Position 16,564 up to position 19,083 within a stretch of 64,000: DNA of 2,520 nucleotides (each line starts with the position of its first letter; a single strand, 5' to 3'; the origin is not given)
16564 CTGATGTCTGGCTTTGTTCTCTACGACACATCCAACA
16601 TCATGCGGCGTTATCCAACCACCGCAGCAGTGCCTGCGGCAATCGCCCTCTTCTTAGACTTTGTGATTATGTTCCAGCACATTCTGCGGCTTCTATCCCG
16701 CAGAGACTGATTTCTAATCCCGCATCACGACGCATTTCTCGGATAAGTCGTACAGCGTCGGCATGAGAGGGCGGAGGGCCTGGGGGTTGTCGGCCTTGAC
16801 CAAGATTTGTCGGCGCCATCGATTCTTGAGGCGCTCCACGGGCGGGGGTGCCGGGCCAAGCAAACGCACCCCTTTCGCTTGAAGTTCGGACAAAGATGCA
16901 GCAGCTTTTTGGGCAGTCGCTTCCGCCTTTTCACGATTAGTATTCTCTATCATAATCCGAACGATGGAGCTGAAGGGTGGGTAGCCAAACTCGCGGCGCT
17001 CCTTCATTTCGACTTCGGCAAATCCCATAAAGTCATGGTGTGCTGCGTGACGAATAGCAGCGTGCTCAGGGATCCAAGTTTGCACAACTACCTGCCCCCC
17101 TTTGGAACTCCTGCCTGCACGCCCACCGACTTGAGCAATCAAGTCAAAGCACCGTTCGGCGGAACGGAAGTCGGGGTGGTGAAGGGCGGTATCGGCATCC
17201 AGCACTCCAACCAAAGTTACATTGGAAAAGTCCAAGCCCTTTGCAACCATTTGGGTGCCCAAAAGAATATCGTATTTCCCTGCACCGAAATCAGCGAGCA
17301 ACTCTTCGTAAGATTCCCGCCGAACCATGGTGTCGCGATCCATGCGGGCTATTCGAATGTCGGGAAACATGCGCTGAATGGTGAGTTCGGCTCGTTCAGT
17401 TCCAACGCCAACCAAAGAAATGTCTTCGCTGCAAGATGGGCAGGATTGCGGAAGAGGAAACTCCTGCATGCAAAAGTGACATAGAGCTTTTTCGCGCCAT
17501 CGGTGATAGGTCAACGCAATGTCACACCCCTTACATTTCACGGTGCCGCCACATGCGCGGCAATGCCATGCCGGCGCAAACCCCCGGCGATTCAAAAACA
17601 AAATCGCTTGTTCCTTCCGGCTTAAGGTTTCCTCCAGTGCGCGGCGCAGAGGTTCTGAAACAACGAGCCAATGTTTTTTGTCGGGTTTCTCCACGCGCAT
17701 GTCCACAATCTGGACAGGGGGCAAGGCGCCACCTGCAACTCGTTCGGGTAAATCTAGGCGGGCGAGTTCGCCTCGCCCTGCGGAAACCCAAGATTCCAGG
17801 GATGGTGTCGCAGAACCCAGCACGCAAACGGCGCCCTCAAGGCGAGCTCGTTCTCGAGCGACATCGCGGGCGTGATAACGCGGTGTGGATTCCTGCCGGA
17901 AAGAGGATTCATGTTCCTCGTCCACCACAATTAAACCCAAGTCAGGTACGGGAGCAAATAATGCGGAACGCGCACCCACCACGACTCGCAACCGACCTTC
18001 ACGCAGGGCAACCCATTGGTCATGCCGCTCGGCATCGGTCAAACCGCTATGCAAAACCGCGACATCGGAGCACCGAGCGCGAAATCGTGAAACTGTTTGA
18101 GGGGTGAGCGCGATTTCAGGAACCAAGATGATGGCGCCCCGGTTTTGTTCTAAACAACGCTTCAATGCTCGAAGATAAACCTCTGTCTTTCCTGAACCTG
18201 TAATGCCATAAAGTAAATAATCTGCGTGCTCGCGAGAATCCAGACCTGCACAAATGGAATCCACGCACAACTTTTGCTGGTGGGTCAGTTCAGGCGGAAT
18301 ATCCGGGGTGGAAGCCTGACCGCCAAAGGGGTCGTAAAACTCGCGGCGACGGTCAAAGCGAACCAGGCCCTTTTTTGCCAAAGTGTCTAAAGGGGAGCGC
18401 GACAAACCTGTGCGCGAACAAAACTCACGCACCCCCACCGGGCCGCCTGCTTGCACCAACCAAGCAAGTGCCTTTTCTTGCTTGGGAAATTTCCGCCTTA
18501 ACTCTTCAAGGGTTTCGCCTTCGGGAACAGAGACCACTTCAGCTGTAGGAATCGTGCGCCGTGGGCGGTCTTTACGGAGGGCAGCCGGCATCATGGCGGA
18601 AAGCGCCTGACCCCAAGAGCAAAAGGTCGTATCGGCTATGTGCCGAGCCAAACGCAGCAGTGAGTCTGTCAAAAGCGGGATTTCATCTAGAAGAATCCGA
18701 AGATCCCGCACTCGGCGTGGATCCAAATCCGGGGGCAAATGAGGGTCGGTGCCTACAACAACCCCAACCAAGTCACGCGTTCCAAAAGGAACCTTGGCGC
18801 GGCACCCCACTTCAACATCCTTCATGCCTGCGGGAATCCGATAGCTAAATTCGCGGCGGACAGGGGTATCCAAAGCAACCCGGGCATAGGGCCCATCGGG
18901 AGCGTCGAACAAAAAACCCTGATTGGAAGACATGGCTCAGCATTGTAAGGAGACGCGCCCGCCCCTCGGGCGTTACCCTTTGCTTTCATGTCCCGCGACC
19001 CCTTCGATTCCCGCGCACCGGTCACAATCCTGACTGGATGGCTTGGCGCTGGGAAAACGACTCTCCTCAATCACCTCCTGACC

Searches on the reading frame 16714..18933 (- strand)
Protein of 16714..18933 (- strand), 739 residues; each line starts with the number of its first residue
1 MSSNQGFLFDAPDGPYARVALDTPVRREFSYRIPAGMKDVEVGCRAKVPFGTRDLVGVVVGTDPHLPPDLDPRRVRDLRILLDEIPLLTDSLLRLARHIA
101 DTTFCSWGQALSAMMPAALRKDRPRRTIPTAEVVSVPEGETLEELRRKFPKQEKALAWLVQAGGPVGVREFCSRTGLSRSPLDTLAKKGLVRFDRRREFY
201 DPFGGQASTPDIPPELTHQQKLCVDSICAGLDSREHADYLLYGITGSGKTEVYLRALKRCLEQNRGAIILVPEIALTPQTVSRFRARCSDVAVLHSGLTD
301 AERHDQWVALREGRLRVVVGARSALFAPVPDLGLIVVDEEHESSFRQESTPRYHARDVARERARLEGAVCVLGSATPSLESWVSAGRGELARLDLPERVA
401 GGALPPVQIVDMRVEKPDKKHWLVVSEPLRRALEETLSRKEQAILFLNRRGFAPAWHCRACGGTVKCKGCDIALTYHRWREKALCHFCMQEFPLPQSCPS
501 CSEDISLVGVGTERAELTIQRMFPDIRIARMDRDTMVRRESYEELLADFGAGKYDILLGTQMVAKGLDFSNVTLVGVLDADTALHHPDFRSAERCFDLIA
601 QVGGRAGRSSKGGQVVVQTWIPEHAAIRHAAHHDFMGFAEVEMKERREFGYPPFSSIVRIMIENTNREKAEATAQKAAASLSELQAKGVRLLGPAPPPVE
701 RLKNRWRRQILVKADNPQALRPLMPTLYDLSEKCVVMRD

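Call 73: find_encoding_contigs(protein=window:16714-18933:-, flank=10000, max_places=2)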
Protein window:16714-18933:- (739 aa): 3 contigs read that carry it; 2 places shown.
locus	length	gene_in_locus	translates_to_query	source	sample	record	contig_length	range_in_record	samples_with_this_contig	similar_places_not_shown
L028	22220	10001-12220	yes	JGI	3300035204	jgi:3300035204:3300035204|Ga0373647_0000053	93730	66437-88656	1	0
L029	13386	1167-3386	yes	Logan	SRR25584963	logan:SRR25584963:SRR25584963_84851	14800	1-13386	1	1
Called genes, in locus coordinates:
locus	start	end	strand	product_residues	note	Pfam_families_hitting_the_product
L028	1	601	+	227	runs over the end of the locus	PF02308:MgtC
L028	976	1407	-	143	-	-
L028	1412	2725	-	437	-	PF00413:Peptidase_M10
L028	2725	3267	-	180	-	-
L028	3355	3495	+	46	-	-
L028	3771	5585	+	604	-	PF00082:Peptidase_S8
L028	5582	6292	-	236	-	PF00072:Response_reg, PF00486:Trans_reg_C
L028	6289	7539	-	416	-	PF00512:HisKA, PF02518:HATPase_c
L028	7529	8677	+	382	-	PF01612:DNA_pol_A_exo1, PF00570:HRDC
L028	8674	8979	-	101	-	-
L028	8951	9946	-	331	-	PF02492:cobW, PF07683:CobW_C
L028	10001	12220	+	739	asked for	PF17764:PriA_3primeBD, PF00270:DEAD, PF04851:ResIII, PF00271:Helicase_C (weak), PF18074:PriA_C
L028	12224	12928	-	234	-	PF01027:Bax1-I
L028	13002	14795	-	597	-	PF00474:SSF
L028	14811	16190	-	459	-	PF00933:Glyco_hydro_3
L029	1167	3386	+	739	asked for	PF17764:PriA_3primeBD, PF00270:DEAD, PF04851:ResIII, PF00271:Helicase_C (weak), PF18074:PriA_C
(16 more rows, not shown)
